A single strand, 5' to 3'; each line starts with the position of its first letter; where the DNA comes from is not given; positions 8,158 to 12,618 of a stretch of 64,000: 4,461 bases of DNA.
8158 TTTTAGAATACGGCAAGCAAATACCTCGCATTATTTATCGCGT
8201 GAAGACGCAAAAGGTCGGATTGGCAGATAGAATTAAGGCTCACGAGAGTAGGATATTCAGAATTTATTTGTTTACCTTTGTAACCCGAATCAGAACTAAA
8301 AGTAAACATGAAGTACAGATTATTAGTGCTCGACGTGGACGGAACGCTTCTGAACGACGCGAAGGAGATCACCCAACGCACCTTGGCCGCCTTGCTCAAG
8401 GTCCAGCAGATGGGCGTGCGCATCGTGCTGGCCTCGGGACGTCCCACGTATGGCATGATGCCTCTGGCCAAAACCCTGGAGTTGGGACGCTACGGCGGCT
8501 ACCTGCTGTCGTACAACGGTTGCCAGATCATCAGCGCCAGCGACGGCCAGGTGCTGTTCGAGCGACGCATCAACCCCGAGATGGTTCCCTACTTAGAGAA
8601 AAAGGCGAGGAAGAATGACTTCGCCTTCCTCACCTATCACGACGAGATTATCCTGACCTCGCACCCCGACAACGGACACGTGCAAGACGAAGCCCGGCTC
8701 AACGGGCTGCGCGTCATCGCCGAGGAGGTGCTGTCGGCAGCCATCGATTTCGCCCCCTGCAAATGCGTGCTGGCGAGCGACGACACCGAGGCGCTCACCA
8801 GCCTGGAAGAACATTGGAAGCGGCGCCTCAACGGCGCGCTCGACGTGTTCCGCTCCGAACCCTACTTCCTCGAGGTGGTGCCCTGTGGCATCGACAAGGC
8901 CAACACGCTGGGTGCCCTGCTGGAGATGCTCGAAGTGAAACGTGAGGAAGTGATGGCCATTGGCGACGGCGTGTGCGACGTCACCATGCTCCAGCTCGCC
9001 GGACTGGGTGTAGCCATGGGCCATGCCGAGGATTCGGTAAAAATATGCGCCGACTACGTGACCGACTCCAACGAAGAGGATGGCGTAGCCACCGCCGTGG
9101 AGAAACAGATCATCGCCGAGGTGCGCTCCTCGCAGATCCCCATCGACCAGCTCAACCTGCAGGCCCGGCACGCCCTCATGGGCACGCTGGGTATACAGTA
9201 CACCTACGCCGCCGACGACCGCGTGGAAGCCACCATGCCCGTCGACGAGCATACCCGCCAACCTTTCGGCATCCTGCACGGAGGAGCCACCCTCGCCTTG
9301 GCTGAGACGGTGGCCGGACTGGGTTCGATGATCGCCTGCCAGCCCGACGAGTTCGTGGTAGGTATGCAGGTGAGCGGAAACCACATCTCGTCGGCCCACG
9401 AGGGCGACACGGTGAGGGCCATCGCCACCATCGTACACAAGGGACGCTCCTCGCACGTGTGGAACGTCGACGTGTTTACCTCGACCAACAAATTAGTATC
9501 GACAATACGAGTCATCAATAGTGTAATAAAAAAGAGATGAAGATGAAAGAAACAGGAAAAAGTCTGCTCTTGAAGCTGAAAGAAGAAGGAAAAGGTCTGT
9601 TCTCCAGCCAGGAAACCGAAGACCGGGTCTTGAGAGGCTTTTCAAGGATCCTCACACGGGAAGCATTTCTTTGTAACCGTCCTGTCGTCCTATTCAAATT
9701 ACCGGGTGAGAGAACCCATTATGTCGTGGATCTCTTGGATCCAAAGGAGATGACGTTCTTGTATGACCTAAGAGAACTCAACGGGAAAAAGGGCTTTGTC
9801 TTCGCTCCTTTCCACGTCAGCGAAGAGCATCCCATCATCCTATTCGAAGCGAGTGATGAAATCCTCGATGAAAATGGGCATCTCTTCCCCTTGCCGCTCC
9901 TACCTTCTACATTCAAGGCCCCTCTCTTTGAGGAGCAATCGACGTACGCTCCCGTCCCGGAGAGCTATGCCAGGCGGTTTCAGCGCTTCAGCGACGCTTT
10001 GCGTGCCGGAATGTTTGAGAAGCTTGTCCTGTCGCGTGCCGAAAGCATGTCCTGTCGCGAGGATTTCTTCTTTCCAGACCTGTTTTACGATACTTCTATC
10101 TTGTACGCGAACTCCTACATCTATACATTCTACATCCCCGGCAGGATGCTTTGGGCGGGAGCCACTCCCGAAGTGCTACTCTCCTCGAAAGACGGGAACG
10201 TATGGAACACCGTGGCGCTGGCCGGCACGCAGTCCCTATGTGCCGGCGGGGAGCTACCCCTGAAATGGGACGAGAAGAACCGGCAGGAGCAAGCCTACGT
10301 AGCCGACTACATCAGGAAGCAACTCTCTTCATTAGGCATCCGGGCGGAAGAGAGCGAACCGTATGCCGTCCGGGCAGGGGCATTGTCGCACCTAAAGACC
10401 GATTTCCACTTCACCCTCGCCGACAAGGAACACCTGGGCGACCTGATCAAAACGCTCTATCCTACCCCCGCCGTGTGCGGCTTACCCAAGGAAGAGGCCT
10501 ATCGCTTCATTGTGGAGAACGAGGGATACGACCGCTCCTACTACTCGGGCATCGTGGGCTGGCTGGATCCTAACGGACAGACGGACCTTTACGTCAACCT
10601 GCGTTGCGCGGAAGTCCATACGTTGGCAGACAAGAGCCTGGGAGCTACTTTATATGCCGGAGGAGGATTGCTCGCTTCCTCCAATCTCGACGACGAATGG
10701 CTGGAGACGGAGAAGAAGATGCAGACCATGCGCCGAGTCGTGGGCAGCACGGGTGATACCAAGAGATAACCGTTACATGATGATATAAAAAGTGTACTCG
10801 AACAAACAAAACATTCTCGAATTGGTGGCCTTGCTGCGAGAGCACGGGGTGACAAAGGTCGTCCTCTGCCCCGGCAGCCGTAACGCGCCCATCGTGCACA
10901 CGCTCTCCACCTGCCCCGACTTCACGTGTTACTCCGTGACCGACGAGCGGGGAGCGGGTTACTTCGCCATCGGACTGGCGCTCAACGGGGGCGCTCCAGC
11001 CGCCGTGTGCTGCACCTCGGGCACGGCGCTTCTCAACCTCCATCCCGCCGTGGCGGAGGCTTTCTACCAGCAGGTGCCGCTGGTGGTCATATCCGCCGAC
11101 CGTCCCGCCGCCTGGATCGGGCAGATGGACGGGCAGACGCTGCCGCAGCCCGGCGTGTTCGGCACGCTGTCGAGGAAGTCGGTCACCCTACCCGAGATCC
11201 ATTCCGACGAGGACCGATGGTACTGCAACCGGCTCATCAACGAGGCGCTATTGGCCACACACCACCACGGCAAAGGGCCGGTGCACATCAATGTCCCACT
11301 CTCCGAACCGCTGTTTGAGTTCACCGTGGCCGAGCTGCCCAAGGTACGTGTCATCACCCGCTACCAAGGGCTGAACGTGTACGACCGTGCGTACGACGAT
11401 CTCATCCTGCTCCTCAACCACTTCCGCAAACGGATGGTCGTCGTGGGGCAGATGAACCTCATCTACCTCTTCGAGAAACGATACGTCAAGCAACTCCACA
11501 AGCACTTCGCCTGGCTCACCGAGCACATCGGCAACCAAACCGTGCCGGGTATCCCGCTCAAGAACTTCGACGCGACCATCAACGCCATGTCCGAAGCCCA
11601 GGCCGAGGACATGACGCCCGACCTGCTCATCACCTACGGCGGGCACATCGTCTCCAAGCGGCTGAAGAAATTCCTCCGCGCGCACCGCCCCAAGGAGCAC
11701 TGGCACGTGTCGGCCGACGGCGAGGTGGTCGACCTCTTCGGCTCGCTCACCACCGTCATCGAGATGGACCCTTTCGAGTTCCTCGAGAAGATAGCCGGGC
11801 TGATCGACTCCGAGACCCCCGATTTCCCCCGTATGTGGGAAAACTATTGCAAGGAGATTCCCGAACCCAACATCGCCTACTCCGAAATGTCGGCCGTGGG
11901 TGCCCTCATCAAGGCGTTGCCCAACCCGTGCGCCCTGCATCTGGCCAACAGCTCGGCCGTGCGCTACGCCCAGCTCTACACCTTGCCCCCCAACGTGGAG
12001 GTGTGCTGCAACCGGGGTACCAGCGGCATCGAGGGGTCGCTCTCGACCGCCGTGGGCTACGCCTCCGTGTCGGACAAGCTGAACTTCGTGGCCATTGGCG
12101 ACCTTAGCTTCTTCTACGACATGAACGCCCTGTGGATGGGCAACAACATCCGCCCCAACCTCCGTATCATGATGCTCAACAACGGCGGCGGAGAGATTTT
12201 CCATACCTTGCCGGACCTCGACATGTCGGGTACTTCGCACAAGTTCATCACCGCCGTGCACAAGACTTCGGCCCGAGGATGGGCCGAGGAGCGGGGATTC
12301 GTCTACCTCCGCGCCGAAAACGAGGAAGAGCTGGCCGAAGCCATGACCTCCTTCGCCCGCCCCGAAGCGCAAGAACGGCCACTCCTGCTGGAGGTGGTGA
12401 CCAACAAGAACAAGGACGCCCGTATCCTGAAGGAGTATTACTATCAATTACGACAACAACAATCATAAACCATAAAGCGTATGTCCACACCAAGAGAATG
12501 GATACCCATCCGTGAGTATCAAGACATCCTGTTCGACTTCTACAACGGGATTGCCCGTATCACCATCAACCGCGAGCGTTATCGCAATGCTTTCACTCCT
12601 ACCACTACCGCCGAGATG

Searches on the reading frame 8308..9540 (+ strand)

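Call 3: search_protein_families(library=pfam, proteins=[window:8308-9540:+], max_evalue=0.01)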
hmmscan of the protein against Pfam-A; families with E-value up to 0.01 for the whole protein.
window:8308-9540:+ (410 aa): 8 families
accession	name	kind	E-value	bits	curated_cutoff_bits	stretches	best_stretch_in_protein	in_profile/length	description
PF08282.18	Hydrolase_3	-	2.7e-61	208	20.9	1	6-263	1-254/255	haloacid dehalogenase-like hydrolase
PF03061.28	4HBT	-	2.6e-16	60.1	20.6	1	320-397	1-78/79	Thioesterase superfamily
PF05116.19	S6PP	-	2.8e-10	40.6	20.3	1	163-256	133-223/247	Sucrose-6F-phosphate phosphohydrolase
PF00702.32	Hydrolase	-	3.4e-08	34.5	26.4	1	3-232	1-191/191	haloacid dehalogenase-like hydrolase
PF12710.13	HAD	-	0.00031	21.7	27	0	193-229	150-189/189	haloacid dehalogenase-like hydrolase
PF13622.12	4HBT_3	-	0.0042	17.7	24.3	1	319-390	7-70/83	Acyl-CoA thioesterase N-terminal domain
PF14539.12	DUF4442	-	0.005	17.5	25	1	290-380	15-103/132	Domain of unknown function (DUF4442)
PF22636.2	FlK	-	0.0053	17.3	27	0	345-396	39-90/103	Fluoroacetyl-CoA-specific thioesterase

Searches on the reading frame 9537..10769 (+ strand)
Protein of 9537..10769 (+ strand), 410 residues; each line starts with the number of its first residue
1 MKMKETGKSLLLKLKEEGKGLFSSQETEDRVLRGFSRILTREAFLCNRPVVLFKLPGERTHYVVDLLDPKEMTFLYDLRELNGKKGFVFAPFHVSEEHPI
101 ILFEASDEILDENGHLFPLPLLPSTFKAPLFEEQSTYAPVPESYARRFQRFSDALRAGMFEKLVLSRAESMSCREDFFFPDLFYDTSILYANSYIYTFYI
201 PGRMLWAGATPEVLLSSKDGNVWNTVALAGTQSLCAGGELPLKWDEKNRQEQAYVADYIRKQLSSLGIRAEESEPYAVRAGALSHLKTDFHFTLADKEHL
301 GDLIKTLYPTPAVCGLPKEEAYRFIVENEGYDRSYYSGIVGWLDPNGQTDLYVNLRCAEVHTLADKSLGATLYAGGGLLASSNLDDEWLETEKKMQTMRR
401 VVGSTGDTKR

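Call 3: search_protein_families(library=pfam, proteins=[window:9537-10769:+], max_evalue=0.01)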
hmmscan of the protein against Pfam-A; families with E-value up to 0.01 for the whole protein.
window:9537-10769:+ (410 aa): 1 family
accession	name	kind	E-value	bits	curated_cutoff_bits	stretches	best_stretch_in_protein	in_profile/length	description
PF00425.24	Chorismate_bind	-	2.4e-57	194.9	27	1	142-394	3-257/257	chorismate binding enzyme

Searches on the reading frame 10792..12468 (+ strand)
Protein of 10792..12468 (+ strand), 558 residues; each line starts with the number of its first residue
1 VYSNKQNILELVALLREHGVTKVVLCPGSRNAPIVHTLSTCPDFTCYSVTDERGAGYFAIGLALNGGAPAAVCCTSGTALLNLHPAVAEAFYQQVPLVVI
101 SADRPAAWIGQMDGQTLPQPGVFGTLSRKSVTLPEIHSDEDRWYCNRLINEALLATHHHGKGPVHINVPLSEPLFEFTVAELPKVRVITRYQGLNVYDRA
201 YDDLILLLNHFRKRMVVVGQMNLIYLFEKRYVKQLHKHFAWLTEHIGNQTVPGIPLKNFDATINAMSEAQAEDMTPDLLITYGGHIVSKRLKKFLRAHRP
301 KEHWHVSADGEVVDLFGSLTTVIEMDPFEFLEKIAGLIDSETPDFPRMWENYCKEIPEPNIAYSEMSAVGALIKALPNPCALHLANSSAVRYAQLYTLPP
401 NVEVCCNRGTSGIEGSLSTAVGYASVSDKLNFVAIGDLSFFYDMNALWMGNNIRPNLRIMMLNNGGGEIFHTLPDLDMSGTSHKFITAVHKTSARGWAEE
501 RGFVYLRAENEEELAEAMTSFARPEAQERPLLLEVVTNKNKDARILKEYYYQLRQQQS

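Call 3: search_protein_families(library=pfam, proteins=[window:10792-12468:+], max_evalue=0.01)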
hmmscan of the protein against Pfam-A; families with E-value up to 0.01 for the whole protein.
window:10792-12468:+ (558 aa): 3 families
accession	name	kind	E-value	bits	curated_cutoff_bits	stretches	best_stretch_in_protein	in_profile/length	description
PF02776.23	TPP_enzyme_N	-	1.1e-24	87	26.8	1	11-112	7-108/119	Thiamine pyrophosphate enzyme, N-terminal TPP binding domain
PF16582.11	TPP_enzyme_M_2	-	1.8e-08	34.8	30.1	1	213-376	40-200/208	Middle domain of thiamine pyrophosphate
PF02775.26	TPP_enzyme_C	-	2.8e-05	24.4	21.9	1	393-535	10-151/151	Thiamine pyrophosphate enzyme, C-terminal TPP binding domain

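Call 67: list_cluster_members(proteins=[window:10792-12468:+, window:8308-9540:+, L035:9071-10033:+])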
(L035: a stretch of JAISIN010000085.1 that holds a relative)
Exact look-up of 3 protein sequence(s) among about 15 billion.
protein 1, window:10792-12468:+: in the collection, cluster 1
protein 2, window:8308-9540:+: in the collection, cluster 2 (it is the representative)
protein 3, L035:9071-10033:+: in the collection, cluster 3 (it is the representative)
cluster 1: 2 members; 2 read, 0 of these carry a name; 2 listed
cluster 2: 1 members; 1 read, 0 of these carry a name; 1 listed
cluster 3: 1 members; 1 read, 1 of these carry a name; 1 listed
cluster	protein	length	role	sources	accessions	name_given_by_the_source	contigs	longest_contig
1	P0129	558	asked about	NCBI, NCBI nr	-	-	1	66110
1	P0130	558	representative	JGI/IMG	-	-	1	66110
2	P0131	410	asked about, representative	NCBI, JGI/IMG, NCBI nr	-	-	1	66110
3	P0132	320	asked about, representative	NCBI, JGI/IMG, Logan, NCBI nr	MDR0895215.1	MAG: hypothetical protein LBN06_07960 [Prevotellaceae bacterium] | hypothetical protein | hypothetical protein [Prevotellaceae bacterium]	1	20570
